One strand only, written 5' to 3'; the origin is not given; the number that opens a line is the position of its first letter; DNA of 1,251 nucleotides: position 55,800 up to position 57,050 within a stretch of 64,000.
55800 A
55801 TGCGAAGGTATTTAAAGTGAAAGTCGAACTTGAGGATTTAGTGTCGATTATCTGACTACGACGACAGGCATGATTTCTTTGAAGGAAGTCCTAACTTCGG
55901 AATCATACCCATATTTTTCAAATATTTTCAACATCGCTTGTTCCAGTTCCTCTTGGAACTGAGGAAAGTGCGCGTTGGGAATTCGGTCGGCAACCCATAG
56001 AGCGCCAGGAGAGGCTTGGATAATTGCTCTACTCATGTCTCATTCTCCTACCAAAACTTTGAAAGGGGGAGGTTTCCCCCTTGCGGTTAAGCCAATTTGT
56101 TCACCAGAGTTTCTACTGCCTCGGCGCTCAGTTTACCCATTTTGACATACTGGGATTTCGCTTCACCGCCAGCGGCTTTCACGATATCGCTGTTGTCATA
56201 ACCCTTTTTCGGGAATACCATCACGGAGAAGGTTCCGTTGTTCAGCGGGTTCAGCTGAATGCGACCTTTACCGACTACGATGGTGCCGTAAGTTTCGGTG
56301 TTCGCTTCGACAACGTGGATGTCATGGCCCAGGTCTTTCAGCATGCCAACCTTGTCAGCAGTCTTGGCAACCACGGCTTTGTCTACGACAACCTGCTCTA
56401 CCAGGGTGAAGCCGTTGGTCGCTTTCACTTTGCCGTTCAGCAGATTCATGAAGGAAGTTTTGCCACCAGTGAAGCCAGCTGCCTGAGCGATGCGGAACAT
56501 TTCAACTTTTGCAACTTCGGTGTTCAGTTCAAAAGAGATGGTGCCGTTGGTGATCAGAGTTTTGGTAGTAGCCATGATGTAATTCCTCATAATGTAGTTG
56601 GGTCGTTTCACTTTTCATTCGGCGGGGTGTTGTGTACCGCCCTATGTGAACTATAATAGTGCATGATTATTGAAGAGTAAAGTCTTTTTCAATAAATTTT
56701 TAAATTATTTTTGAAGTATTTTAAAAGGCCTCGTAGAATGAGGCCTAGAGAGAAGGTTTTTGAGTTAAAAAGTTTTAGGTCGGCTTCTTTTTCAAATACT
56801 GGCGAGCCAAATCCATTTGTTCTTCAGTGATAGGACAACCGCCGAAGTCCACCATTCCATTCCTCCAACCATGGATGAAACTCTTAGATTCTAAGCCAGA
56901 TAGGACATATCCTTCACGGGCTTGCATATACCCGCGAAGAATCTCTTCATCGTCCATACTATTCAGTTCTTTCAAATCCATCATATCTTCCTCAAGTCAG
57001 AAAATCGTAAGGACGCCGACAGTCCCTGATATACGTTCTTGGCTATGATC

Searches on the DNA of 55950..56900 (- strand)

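Call 54: search_dna_similar(query=window:55950-56900:-, collection=phages, mode=near, rows=spread, max_rows=30)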
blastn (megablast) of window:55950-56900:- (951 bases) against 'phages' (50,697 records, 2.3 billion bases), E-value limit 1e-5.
Records with a match: 269; places in all: 272; records where one place covers at least 80% of the query: 185.
Best place of each record, by identity: >=99% 40; 95-99% 60; 90-95% 66; 80-90% 102; 60-80% 1.
By first word of the organism name: Salmonella 163; Klebsiella 45; Escherichia 27; Dickeya 19; Shigella 6; Enterobacter 3; Serratia 3; Enterococcus 1; Pseudomonas 1; Yersinia 1.
By host as written in the record: - 34; Salmonella enterica 26; Salmonella enterica subsp. enterica serovar Enteritidis PT1 21; Klebsiella pneumoniae 19; Salmonella enterica subsp. enterica serovar Typhimurium 14; Dickeya solani 11; Salmonella sp. 10; Escherichia coli O157:H7 9; and 72 more.
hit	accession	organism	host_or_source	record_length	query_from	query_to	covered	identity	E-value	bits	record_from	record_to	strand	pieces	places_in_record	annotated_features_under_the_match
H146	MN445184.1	Escherichia phage vB_EcoA_4HA11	Escherichia coli O157:H7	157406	1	951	100%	99.8%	0e+0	1746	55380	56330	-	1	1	hypothetical protein (x3)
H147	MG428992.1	Salmonella phage Mutine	Salmonella enterica subsp. enterica ...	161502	1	951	100%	99.5%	0e+0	1729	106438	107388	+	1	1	hypothetical protein (x3) | terminator | ribosome_binding_site (x2)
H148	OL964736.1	Salmonella phage selz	-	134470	1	951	100%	99.4%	0e+0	1724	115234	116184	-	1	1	hypothetical protein (x3)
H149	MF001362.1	Salmonella phage SP1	Salmonella enterica subsp. enterica ...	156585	1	951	100%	99.2%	0e+0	1712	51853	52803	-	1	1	hypothetical protein (x3)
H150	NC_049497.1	Salmonella phage Se-J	Salmonella enterica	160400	1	951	100%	99.1%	0e+0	1707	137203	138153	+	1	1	hypothetical protein (x3)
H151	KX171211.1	Salmonella phage vB_SenM-2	Salmonella sp.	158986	1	951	100%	98.9%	0e+0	1701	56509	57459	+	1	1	hypothetical protein (x3) | ribosome_binding_site (x2)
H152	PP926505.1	Salmonella phage PMBT18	Salmonella enterica subsp. enterica ...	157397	1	951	100%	98.9%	0e+0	1701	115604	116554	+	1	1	hypothetical protein (x4)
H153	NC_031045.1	Salmonella phage GG32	Salmonella enterica serovar Typhimurium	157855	1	951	100%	98.6%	0e+0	1685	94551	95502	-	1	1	hypothetical protein (x3)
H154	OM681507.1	Salmonella phage vB_SenA_SM5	Salmonella enterica subusp. enterica ...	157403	1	951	100%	96.8%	0e+0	1589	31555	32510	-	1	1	hypothetical protein (x2)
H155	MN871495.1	Salmonella phage Se-G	Salmonella enterica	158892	1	951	100%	95.8%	0e+0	1539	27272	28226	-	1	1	record has no annotation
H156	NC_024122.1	Salmonella phage vB-SalM-SJ3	-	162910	1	951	100%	95.6%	0e+0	1528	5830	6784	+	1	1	hypothetical protein (x3)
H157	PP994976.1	Salmonella phage vB_SalA_KFSST3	Salmonella enterica subsp. enterica ...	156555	1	951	100%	93.3%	0e+0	1406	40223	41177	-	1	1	hypothetical protein (x3)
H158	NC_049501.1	Salmonella phage allotria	Salmonella enterica subsp. enterica ...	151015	1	950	100%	90.9%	0e+0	1277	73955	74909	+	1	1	hypothetical protein (x3)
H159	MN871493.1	Salmonella phage Se-E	Salmonella enterica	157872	1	857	90%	93.7%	0e+0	1288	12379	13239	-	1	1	record has no annotation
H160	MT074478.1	Salmonella phage moki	Salmonella enterica subsp. enterica ...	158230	1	857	90%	93.0%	0e+0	1254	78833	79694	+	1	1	hypothetical protein (x2)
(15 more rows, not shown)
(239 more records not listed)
